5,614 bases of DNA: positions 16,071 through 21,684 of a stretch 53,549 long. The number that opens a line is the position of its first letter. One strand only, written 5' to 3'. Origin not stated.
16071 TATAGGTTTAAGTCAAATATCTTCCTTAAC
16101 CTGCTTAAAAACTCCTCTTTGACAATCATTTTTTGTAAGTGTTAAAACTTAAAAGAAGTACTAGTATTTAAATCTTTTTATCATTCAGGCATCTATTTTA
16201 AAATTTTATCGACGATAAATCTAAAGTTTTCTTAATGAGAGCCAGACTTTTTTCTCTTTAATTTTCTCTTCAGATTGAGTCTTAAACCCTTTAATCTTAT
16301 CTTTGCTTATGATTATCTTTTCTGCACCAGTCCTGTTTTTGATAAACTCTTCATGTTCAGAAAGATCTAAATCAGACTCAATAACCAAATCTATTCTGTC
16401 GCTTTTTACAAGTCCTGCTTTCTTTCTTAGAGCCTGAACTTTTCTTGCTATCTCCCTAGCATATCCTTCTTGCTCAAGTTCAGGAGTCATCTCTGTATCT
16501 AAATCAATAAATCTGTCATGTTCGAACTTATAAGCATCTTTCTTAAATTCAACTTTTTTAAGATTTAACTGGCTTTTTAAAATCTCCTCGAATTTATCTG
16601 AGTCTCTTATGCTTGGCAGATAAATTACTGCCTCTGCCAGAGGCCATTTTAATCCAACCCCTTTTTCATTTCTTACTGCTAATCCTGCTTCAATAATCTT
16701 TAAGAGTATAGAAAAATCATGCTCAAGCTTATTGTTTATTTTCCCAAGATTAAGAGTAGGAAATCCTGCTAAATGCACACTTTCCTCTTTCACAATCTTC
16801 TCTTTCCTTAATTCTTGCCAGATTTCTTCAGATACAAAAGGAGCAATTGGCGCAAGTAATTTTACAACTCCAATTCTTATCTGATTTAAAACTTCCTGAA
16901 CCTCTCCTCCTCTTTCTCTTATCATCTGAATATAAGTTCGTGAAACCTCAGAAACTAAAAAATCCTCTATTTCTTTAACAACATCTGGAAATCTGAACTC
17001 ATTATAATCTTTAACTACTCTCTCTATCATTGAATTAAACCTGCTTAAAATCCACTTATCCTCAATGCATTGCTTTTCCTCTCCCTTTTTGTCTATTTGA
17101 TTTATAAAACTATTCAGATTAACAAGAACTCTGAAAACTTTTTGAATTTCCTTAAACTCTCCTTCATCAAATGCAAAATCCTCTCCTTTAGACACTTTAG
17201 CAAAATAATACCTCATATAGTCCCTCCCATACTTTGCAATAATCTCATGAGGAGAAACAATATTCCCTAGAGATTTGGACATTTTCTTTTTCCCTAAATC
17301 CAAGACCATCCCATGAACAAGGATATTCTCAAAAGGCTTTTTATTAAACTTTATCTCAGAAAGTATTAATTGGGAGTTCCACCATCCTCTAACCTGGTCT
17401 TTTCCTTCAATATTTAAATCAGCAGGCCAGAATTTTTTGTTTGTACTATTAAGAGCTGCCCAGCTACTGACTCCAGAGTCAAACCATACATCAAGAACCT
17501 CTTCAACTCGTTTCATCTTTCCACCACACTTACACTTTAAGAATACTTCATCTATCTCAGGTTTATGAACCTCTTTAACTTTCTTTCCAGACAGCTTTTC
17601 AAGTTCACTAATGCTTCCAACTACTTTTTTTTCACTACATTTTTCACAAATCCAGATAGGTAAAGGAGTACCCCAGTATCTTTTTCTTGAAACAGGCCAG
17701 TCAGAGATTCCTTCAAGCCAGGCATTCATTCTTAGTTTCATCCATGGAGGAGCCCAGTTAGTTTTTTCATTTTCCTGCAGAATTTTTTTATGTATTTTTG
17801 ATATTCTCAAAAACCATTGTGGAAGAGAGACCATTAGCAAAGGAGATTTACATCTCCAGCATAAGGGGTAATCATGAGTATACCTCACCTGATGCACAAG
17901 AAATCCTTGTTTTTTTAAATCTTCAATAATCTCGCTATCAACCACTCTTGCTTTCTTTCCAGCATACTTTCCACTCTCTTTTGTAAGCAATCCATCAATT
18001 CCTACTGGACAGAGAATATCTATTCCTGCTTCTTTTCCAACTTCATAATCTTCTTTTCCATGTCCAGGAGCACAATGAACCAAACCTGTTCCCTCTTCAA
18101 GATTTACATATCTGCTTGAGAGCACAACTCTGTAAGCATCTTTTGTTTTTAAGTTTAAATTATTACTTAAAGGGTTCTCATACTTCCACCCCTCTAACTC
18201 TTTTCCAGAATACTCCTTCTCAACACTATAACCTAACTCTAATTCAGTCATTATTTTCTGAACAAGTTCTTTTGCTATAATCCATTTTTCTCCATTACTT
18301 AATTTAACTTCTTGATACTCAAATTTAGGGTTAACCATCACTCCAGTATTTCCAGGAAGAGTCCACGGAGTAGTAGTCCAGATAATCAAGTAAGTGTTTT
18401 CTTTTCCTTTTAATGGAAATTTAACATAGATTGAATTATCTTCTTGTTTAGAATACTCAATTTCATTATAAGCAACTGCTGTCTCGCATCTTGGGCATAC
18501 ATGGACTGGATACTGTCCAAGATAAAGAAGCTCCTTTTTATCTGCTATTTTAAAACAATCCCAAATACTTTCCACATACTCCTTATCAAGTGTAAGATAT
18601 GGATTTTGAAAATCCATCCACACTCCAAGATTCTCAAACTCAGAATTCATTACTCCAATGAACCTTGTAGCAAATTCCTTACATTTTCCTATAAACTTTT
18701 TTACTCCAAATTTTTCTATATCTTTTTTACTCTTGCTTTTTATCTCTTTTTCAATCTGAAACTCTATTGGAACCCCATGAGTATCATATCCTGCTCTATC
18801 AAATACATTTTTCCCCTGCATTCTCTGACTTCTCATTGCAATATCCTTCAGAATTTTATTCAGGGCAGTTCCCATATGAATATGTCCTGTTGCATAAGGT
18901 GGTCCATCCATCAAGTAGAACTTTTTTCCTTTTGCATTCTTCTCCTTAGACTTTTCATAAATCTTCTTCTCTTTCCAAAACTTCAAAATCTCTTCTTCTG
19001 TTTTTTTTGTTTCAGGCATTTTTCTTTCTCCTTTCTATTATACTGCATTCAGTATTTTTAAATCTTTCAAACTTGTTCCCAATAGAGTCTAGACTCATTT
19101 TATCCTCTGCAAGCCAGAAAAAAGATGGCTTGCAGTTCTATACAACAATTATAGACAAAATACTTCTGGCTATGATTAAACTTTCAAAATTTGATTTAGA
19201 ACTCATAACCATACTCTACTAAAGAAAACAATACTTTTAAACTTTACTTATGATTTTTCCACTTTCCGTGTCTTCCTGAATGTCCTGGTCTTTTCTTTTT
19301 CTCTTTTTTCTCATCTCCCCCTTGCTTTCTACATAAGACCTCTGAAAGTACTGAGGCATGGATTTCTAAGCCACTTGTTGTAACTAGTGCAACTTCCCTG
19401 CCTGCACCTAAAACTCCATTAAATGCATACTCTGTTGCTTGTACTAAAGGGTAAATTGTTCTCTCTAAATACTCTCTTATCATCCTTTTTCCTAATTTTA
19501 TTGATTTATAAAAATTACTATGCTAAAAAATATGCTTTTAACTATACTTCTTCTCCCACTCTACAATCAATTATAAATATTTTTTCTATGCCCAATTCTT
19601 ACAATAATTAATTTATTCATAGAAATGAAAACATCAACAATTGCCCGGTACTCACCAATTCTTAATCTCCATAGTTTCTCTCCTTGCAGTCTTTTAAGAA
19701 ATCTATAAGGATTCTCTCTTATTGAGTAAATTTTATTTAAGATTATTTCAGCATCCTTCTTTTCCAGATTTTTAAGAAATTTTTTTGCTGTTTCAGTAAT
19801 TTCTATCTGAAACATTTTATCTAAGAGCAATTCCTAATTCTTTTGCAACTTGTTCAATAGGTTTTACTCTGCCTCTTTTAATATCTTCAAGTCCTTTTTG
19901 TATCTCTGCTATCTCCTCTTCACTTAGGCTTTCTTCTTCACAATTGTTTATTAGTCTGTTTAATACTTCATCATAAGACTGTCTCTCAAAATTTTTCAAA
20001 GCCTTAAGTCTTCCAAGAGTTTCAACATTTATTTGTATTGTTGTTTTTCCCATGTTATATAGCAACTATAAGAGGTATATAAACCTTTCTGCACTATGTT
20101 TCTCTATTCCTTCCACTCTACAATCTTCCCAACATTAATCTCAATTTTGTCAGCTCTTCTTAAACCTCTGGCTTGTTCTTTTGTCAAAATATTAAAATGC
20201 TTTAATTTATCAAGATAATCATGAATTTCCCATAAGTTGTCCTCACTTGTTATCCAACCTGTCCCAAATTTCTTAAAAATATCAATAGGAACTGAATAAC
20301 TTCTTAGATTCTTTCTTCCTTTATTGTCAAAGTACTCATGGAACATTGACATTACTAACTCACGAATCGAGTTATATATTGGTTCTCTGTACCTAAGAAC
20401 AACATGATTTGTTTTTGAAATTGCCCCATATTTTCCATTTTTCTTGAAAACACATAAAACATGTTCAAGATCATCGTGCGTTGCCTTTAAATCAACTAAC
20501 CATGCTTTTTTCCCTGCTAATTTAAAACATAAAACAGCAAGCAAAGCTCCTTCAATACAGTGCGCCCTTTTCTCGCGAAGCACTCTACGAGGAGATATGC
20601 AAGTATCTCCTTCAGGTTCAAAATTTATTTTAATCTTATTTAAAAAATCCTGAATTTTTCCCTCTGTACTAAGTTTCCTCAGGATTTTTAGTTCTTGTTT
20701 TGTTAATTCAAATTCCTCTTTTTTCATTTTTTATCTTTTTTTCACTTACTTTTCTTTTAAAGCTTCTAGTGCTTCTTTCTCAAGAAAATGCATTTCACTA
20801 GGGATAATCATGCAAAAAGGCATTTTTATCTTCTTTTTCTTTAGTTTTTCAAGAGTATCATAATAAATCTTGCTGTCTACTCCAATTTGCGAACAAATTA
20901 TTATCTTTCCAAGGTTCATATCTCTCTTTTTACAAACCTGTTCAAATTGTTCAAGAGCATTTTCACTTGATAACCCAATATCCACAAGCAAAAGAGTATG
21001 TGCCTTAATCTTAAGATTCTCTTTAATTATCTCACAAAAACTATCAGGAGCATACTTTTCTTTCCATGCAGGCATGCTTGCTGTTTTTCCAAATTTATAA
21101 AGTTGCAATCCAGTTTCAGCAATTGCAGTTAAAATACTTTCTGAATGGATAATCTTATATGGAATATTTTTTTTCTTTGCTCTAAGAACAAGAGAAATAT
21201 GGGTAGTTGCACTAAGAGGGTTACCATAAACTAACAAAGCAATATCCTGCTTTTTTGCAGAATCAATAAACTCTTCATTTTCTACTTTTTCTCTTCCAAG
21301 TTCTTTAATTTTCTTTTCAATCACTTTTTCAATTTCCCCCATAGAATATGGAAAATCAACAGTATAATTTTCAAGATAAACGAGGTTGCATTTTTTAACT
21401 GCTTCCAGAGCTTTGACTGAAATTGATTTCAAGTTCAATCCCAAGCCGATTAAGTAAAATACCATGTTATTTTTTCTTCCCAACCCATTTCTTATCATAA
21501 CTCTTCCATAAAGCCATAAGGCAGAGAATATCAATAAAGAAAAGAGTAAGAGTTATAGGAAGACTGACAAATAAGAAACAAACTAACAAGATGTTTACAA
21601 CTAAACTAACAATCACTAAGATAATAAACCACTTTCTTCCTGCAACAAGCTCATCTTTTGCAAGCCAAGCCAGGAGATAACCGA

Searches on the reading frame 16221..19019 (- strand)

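Call 75: search_protein_families(library=pfam, proteins=[window:16221-19019:-], max_evalue=0.0001)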
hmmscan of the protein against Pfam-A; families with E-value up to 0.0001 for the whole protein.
window:16221-19019:- (932 aa): 7 families
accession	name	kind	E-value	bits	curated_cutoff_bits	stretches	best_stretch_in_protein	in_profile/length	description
PF00133.28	tRNA-synt_1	-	1.2e-118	396.9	22.7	1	11-617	2-413/414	tRNA synthetases class I (I, L, M and V)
PF08264.19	Anticodon_1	-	1.7e-33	116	25.1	1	654-795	1-145/148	Anticodon-binding domain of tRNA ligase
PF09334.17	tRNA-synt_1g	-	7e-22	78.2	20.1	2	41-95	8-62/391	tRNA synthetases class I (M)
PF19302.4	DUF5915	-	1.2e-14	54.7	27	1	817-931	81-194/195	Domain of unknown function (DUF5915)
PF01406.26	tRNA-synt_1e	-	7e-09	35.9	27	1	539-624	214-298/301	tRNA synthetases class I (C) catalytic domain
PF01921.24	tRNA-synt_1f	-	8.4e-07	28.7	27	1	538-627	240-330/360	tRNA synthetases class I (K)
PF13603.12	tRNA-synt_1_2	-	2.4e-05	24.3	25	1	197-369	10-172/185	Leucyl-tRNA synthetase, editing domain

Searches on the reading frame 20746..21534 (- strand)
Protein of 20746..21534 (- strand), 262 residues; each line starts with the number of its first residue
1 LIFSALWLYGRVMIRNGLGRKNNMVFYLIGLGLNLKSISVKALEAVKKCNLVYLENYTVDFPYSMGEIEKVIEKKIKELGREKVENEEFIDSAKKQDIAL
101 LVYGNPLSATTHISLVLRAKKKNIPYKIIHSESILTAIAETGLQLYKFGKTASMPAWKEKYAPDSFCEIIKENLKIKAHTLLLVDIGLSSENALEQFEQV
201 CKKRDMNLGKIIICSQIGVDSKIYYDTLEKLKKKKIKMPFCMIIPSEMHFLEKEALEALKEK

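Call 75: search_protein_families(library=pfam, proteins=[window:20746-21534:-], max_evalue=0.0001)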
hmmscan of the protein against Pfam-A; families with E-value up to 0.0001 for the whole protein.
window:20746-21534:- (262 aa): 1 family
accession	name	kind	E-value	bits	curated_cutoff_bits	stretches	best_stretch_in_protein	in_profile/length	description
PF00590.25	TP_methylase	-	1.1e-14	55.4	27.8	1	26-231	2-211/212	Tetrapyrrole (Corrin/Porphyrin) Methylases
